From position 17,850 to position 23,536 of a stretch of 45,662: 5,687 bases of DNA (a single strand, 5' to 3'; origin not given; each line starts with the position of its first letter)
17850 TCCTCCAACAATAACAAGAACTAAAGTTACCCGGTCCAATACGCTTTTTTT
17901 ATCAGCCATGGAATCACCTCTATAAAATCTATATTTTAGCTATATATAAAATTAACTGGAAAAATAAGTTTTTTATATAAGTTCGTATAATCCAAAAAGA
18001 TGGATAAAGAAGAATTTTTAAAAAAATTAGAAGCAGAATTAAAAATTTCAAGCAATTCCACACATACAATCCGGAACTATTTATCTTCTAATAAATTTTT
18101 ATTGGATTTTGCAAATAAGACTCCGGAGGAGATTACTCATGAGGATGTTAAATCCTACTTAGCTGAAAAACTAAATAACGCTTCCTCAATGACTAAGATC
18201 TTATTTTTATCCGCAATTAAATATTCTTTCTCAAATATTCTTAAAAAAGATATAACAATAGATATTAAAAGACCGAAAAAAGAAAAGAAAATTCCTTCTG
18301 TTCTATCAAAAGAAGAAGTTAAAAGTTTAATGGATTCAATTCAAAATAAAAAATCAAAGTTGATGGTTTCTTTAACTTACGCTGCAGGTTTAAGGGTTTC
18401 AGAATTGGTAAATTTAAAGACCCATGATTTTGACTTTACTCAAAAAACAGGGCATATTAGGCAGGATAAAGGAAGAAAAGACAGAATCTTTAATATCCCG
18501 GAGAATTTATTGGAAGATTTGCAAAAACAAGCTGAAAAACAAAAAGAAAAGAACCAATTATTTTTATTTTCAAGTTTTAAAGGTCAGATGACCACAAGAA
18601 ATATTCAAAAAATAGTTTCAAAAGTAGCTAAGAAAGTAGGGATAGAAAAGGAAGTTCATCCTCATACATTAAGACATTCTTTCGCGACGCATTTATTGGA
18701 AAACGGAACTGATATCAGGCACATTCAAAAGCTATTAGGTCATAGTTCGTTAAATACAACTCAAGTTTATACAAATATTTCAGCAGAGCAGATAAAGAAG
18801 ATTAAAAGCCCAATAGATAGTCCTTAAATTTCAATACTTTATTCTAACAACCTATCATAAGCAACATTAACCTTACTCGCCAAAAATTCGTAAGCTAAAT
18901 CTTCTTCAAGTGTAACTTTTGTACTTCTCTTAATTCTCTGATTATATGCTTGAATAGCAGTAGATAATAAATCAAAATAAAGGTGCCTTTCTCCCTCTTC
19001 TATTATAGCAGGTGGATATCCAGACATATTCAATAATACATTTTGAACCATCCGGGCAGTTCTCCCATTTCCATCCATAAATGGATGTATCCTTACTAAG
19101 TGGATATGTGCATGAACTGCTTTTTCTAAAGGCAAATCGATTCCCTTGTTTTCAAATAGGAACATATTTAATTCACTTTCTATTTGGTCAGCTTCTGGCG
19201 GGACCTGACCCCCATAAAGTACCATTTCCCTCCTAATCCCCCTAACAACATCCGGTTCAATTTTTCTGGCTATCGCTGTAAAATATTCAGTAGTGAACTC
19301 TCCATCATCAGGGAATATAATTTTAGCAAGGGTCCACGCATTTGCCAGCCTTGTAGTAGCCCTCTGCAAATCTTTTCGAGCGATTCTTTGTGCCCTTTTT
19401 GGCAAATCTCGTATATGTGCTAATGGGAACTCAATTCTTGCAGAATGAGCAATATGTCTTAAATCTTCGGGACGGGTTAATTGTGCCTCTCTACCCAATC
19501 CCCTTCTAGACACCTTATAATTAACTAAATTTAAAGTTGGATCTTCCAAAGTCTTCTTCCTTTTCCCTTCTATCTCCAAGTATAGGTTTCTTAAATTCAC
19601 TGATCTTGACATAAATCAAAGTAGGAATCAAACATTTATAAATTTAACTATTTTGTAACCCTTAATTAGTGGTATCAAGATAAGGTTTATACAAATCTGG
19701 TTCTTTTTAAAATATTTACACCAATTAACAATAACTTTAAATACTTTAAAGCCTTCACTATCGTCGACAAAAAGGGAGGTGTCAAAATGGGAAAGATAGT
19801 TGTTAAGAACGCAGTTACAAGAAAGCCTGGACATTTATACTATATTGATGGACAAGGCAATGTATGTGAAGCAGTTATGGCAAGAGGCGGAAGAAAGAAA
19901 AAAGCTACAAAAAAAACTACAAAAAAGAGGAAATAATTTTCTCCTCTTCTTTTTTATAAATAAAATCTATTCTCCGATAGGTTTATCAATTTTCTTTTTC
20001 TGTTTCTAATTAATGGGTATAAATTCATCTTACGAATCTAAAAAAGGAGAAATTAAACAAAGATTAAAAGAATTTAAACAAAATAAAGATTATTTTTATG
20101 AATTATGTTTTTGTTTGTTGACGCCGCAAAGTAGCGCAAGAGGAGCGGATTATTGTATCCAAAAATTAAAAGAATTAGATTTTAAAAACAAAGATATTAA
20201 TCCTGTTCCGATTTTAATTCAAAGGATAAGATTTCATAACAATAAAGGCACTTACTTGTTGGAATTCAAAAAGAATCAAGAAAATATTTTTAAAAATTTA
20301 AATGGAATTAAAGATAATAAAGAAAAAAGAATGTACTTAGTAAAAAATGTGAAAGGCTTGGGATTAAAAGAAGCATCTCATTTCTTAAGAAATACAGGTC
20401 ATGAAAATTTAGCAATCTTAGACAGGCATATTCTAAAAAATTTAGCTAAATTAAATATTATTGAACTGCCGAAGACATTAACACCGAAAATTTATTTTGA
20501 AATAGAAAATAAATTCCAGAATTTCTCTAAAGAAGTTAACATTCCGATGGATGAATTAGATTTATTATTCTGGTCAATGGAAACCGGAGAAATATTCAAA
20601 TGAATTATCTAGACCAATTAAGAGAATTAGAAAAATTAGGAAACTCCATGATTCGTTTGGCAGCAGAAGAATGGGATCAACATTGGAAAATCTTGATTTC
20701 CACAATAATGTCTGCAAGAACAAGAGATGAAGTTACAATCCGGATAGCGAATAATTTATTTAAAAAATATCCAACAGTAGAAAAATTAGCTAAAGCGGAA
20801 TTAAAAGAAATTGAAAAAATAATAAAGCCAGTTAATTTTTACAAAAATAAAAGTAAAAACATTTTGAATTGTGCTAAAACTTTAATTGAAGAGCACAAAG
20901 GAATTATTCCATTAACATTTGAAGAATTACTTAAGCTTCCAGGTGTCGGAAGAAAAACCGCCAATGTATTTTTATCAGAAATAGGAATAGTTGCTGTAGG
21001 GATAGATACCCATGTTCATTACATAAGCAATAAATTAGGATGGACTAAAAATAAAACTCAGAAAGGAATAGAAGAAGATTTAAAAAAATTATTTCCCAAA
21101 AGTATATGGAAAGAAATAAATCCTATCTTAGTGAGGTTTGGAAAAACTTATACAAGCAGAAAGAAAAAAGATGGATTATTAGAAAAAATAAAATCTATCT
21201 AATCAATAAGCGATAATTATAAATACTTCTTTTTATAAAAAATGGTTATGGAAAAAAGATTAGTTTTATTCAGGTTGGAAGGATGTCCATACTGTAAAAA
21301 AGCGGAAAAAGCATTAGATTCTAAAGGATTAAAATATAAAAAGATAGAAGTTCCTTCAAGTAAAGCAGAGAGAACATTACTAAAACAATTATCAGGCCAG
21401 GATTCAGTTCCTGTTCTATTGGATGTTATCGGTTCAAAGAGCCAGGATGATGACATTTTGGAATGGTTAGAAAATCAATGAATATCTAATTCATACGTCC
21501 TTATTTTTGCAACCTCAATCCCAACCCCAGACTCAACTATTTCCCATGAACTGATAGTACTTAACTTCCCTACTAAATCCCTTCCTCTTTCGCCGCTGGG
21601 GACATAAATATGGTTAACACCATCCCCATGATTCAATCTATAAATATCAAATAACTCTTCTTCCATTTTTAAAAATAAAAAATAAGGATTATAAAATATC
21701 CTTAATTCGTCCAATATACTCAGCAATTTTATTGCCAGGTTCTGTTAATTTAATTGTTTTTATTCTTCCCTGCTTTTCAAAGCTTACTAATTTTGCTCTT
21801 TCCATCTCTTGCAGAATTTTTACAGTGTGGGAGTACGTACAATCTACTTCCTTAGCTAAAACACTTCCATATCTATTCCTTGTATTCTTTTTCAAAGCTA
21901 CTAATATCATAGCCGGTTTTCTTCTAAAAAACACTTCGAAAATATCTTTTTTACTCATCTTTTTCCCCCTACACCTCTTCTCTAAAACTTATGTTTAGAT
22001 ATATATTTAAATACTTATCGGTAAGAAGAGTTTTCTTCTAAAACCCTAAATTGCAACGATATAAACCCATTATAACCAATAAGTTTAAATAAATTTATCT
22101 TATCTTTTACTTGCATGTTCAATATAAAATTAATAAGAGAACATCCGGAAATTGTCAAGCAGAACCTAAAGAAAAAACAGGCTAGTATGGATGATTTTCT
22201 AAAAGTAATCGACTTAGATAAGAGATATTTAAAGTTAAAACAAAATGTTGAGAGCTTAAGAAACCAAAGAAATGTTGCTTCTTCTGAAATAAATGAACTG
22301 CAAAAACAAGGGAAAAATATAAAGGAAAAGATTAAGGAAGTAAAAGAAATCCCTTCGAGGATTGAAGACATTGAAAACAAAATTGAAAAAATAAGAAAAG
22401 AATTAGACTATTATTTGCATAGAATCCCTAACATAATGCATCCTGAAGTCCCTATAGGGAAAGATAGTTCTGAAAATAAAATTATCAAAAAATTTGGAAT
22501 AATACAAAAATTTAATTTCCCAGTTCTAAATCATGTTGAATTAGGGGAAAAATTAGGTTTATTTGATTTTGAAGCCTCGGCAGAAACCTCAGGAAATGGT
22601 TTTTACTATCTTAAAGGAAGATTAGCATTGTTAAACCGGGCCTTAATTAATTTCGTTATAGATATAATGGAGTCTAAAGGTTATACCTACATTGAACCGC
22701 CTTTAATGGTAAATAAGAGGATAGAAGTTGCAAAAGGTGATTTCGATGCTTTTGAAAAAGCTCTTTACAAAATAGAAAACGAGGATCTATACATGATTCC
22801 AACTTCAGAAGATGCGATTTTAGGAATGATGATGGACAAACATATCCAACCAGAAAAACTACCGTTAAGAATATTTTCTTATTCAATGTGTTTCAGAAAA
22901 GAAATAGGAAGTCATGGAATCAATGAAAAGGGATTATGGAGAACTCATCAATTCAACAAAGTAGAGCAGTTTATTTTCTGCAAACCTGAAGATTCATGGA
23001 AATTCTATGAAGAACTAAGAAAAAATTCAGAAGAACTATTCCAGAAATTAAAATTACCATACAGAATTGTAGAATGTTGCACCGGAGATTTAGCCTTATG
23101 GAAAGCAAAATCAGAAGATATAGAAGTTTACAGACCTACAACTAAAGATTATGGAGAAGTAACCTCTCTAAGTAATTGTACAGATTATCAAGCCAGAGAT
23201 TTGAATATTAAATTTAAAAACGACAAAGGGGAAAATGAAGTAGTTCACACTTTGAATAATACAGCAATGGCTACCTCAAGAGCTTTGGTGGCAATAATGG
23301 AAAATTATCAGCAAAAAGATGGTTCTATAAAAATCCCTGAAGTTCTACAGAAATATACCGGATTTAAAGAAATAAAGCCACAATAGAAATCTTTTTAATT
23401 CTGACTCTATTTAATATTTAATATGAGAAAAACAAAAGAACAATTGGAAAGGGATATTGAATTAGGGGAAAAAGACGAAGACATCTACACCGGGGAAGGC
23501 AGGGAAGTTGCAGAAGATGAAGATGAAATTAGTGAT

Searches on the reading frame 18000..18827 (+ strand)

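Call 33: search_protein_families(library=pfam, proteins=[window:18000-18827:+], max_evalue=0.00001)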
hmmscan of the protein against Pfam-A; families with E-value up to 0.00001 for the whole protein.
window:18000-18827:+ (275 aa): 2 families
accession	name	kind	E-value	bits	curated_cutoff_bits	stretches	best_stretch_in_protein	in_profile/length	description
PF00589.27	Phage_integrase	-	4.6e-44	150.6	27.1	1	101-262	2-170/172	Phage integrase family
PF13495.12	Phage_int_SAM_4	-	1.1e-08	35.7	27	1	6-86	1-84/85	Phage integrase, N-terminal SAM-like domain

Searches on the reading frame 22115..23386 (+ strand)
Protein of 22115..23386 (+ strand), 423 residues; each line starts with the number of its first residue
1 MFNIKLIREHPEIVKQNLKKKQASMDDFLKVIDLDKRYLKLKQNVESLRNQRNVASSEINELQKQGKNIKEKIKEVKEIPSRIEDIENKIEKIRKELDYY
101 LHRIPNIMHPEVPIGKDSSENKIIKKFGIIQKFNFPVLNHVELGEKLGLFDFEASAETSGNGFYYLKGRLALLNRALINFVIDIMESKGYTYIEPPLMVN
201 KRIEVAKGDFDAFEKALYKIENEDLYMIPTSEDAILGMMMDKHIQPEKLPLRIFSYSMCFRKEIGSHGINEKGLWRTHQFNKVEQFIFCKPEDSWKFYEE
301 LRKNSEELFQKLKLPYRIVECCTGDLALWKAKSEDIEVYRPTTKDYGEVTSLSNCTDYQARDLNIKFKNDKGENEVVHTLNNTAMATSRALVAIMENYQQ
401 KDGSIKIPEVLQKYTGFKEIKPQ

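Call 33: search_protein_families(library=pfam, proteins=[window:22115-23386:+], max_evalue=0.00001)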
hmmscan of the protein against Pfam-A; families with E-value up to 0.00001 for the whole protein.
window:22115-23386:+ (423 aa): 2 families
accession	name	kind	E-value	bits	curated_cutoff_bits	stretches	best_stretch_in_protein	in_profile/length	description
PF00587.30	tRNA-synt_2b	-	7.8e-41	140.5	29.3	1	220-398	5-179/179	tRNA synthetase class II core domain (G, H, P, S and T)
PF02403.27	Seryl_tRNA_N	-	1.5e-24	86.7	28.2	1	1-107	1-107/108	Seryl-tRNA synthetase N-terminal domain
